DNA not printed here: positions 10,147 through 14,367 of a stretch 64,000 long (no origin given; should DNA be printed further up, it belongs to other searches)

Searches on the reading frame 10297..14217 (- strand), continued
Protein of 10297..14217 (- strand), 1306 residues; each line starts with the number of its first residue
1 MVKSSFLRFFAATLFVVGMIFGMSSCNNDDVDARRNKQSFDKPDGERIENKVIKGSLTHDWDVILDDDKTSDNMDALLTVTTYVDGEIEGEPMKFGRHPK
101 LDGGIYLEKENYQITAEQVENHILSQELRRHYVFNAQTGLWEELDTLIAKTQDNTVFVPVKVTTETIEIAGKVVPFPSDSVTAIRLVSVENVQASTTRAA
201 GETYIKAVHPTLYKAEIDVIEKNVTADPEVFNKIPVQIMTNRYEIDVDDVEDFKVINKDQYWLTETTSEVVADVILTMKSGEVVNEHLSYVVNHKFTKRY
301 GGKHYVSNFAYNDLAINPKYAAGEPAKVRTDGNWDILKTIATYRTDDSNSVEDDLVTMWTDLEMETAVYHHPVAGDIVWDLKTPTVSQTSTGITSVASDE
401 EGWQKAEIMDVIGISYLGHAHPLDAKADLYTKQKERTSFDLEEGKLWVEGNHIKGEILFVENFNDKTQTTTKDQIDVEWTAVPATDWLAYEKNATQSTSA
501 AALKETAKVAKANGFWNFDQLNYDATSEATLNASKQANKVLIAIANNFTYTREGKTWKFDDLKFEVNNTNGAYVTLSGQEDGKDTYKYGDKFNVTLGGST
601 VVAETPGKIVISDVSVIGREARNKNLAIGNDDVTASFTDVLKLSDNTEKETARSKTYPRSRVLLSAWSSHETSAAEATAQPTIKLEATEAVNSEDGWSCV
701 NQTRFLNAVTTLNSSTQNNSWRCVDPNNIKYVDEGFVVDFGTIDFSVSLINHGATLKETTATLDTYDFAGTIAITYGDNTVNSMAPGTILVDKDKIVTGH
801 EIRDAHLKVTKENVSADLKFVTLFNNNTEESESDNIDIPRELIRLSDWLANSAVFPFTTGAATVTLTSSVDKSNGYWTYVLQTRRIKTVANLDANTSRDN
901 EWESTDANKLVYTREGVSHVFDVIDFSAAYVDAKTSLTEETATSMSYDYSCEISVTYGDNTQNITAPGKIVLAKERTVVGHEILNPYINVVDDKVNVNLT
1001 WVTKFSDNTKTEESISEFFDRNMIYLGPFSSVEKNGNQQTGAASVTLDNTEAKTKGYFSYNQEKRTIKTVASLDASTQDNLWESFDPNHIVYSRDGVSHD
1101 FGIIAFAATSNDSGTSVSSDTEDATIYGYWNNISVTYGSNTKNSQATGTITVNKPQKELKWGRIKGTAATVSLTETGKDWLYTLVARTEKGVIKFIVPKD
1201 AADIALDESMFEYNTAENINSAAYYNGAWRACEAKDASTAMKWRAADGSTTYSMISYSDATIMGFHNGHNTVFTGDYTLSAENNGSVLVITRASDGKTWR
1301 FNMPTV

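Call 51: search_protein_representatives(alignment_id=A2)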
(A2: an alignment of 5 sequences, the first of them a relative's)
Query: 5 sequences, 753 profile positions. Proteins with E-value up to 0.001 (for the whole library): 147; up to 1e-10: 121; up to 1e-30: 67. The best 147 are listed.
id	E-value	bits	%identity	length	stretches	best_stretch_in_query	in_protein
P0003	0.0e+00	1354.7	-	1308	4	6-600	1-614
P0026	0.0e+00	1233.2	-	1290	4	17-598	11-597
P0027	0.0e+00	1220.8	-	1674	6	26-598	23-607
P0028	5.0e-292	987.0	-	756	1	10-753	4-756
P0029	1.8e-285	965.3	-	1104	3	13-599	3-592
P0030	8.0e-284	959.9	-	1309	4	8-600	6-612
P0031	1.9e-281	952.0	-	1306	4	9-601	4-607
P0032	8.6e-258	873.8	-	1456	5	10-599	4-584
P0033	1.4e-244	830.1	-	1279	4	17-602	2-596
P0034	2.9e-232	789.4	-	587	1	170-752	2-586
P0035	6.7e-230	781.6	-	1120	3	11-596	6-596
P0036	5.8e-206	702.4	-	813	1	6-752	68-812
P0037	2.1e-198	677.4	-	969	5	420-752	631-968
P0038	2.8e-195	667.1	-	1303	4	12-602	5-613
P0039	2.7e-194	663.8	-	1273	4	422-742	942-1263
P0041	1.8e-165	568.5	-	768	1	11-749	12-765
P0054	5.6e-72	259.4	-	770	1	4-745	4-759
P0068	1.4e-53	198.5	-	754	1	140-732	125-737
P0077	4.1e-47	177.2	-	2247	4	585-743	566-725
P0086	4.5e-34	134.1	-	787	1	4-737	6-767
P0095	2.9e-28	114.8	-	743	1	131-721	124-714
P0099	7.1e-27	110.3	-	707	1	475-732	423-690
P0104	6.7e-25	103.7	-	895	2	438-736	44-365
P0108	1.7e-24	102.4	-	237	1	589-749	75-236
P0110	2.6e-24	101.8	-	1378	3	606-727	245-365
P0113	1.3e-22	96.1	-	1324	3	601-741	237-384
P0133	8.9e-16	73.6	-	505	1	600-747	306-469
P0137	4.9e-14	67.8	-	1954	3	601-746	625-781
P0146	4.8e-10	54.6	-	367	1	535-750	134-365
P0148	2.0e-09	52.5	-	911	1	575-724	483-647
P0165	5.2e-06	41.3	-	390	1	437-688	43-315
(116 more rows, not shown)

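Call 53: search_dna_similar(query=window:10300-14217:-, collection=phages, mode=protein, max_evalue=0.001, max_rows=25)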
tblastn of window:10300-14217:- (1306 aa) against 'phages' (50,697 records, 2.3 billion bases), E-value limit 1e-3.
No match.

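Call 54: list_cluster_members(proteins=[P0026, P0028, P0041, P0054, P0068, P0086, P0095, P0110, P0137, P0077])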
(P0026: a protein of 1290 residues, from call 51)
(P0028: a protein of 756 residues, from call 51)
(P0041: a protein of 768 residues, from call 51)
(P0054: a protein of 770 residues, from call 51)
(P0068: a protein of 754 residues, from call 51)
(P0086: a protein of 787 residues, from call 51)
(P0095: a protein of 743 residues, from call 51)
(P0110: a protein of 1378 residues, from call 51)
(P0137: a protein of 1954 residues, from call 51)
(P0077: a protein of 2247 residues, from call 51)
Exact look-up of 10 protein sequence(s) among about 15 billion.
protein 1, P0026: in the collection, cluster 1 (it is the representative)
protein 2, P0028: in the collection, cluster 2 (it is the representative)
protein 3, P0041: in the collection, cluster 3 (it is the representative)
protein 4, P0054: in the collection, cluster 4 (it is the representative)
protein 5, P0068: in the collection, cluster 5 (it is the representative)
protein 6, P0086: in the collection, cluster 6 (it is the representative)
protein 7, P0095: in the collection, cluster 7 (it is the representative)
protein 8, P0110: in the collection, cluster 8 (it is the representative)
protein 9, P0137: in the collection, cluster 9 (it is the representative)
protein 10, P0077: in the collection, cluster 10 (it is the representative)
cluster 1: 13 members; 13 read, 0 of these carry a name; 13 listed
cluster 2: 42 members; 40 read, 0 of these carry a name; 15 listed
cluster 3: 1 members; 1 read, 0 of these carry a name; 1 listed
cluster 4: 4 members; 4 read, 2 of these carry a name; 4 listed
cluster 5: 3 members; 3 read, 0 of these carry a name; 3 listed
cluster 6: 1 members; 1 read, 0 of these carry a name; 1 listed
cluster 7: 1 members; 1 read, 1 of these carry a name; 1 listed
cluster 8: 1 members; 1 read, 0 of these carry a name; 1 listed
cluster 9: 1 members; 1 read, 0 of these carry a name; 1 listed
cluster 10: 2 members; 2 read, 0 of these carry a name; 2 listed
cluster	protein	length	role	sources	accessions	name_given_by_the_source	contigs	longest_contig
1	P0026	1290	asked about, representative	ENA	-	-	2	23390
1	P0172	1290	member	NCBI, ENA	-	-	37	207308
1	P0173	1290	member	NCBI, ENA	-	-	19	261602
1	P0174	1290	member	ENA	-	-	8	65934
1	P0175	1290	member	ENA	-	-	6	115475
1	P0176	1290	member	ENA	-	-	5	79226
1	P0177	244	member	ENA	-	-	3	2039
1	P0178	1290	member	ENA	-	-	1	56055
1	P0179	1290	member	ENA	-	-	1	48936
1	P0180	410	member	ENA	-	-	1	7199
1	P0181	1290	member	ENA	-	-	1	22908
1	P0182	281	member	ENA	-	-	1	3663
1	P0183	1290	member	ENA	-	-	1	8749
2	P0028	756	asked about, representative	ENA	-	-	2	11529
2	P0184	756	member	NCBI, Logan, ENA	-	-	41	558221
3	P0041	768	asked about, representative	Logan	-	-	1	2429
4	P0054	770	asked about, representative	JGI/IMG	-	hypothetical protein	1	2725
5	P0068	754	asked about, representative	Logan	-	-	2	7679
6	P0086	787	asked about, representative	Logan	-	-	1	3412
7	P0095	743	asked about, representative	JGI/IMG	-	hypothetical protein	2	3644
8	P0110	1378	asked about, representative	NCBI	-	-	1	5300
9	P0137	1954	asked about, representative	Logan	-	-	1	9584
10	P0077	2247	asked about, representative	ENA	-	-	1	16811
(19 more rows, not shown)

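Call 58: search_protein_families(library=phrogs, proteins=[window:10300-14217:-, P0077, P0113, P0133, P0137, P0108, P0148, P0146], max_evalue=0.001)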
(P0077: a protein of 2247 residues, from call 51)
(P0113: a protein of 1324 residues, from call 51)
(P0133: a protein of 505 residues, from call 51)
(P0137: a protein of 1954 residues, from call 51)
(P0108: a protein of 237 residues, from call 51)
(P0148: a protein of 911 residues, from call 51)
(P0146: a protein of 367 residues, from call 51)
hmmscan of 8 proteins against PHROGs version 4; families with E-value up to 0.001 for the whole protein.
window:10300-14217:- (1306 aa): 0 families

P0077 (2247 aa): 0 families

P0113 (1324 aa): 0 families

P0133 (505 aa): 0 families

P0137 (1954 aa): 2 families
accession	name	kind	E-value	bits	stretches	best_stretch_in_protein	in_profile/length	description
phrog_24956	-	unknown function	6.9e-09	36.3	1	189-290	156-246/279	-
phrog_15647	-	head and packaging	4.6e-06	27.3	1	5-72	3-76/191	virion structural protein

P0108 (237 aa): 0 families

P0148 (911 aa): 0 families

P0146 (367 aa): 0 families

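Call 59: search_protein_families(library=pfam, proteins=[P0077, P0113, P0133, P0137, P0110, P0104, P0099, P0165], max_evalue=0.001)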
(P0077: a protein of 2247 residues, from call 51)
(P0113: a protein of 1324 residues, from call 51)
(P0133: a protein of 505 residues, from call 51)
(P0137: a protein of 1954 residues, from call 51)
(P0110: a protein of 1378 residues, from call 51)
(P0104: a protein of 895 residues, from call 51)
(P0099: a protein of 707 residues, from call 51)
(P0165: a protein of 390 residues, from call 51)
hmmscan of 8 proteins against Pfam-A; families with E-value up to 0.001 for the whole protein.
P0077 (2247 aa): 2 families
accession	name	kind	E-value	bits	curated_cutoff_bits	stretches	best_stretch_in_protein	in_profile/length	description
PF21785.3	Bflower_2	-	2.4e-14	53.6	38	2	1888-1980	12-100/112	5-fold beta-flower protein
PF21784.3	Bflower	-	0.0002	22.1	25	0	1586-1647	7-69/116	4-fold beta flower protein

P0113 (1324 aa): 0 families

P0133 (505 aa): 0 families

P0137 (1954 aa): 1 family
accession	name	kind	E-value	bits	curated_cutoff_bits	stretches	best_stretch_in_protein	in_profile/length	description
PF02839.19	CBM_5_12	-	1.5e-22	79.7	26.2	2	1000-1027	2-29/44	Carbohydrate-binding module family 5/12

P0110 (1378 aa): 3 families
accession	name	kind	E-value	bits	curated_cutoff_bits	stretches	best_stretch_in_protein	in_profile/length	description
PF13306.12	LRR_5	-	9.3e-80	265.2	27.7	4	699-794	12-106/127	BspA type Leucine rich repeat region (6 copies)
PF13855.12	LRR_8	-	0.00044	20.4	27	0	731-776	13-59/61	Leucine rich repeat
PF23952.1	LRR_EndoS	-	0.00064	20.4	27.9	0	692-771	30-111/116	Endo-beta-N-acetylglucosaminidase EndoS LRR domain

P0104 (895 aa): 2 families
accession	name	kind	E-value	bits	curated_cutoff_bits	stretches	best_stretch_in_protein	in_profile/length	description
PF00404.24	Dockerin_1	-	3.8e-10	40.2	22.9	1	840-892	1-54/57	Dockerin type I domain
PF13306.12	LRR_5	-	6.1e-10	39.5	27.7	1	717-800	30-111/127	BspA type Leucine rich repeat region (6 copies)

P0099 (707 aa): 2 families
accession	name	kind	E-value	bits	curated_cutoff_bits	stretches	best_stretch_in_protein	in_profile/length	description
PF13306.12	LRR_5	-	3.9e-30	104.8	27.7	2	67-171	22-123/127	BspA type Leucine rich repeat region (6 copies)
PF00404.24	Dockerin_1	-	6.1e-06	26.8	22.9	1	312-361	1-50/57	Dockerin type I domain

P0165 (390 aa): 0 families

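Call 65: find_related_loci(query=A6, collection=metagenome_contigs, flank=10000)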
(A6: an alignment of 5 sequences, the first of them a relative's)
Query A6 (754 aa) in metagenome_contigs; peptide patterns used: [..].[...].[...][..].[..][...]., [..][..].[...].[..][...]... (x = any residue, [..] = any of these).
31 stretches matched a pattern; 9 encode a relative of the query (tblastn E <= 1e-3); 9 distinct loci.
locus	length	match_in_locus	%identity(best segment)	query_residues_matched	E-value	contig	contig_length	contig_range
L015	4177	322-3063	34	34-753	2e-80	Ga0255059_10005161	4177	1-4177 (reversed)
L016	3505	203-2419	29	8-754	2e-72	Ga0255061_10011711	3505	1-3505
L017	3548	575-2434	31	132-754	2e-71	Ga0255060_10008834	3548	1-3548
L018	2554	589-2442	30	132-754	6e-72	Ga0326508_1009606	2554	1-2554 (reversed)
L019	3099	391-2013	32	214-754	2e-65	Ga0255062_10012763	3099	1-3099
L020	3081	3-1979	37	286-753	3e-63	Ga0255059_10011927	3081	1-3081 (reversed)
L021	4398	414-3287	38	9-753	6e-62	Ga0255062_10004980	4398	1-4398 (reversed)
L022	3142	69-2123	35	348-753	1e-57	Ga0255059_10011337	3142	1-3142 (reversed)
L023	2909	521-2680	28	41-750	3e-45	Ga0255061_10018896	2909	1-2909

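Call 76: search_protein_families(library=ncbifam, proteins=[window:10300-14217:-], max_evalue=0.01)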
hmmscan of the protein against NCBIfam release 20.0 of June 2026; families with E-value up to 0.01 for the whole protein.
window:10300-14217:- (1306 aa): 0 families

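Call 80: find_related_loci(query=P0077, collection=viral_contigs, flank=10000)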
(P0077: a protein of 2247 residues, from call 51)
Query P0077 (2247 aa) in viral_contigs; peptide patterns used: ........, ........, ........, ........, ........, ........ (x = any residue, [..] = any of these).
4 stretches matched a pattern, but none encodes a relative of the query by tblastn (E <= 1e-3).

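Call 81: find_related_loci(query=A4, collection=viral_contigs, flank=10000)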
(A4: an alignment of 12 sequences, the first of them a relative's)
Query A4 (748 aa) in viral_contigs; peptide patterns used: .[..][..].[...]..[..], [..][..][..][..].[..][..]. (x = any residue, [..] = any of these).
140 stretches matched a pattern, but none encodes a relative of the query by tblastn (E <= 1e-3).

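Call 90: search_protein_families(library=pfam, proteins=[L004:4676-5494:+, L010:6656-7555:+, L015:3219-4091:+, L004:5595-6713:-, L003:10368-11303:+, L003:4431-5426:-, L003:192-4400:-, L010:16261-17118:+], max_evalue=0.01)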
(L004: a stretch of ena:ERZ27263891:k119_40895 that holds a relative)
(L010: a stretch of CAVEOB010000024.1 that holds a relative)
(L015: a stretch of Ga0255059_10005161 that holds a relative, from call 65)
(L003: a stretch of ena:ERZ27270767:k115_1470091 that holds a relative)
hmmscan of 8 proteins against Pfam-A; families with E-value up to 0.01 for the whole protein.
L004:4676-5494:+ (272 aa): 0 families

L010:6656-7555:+ (299 aa): 0 families

L015:3219-4091:+ (290 aa): 1 family
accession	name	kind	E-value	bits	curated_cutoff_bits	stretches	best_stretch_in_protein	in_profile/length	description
PF20230.4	DUF6588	-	0.001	18.7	27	0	121-230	200-301/319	Family of unknown function (DUF6588)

L004:5595-6713:- (372 aa): 0 families

L003:10368-11303:+ (311 aa): 1 family
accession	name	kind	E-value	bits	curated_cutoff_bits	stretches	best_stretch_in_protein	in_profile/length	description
PF11932.13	DUF3450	-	0.0058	16.4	32.6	0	15-58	187-230/241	Protein of unknown function (DUF3450)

L003:4431-5426:- (331 aa): 0 families

L003:192-4400:- (1402 aa): 0 families

L010:16261-17118:+ (285 aa): 1 family
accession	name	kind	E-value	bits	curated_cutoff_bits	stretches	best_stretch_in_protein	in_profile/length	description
PF00959.24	Phage_lysozyme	-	1.2e-08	35.7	22.3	1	81-207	10-121/125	Phage lysozyme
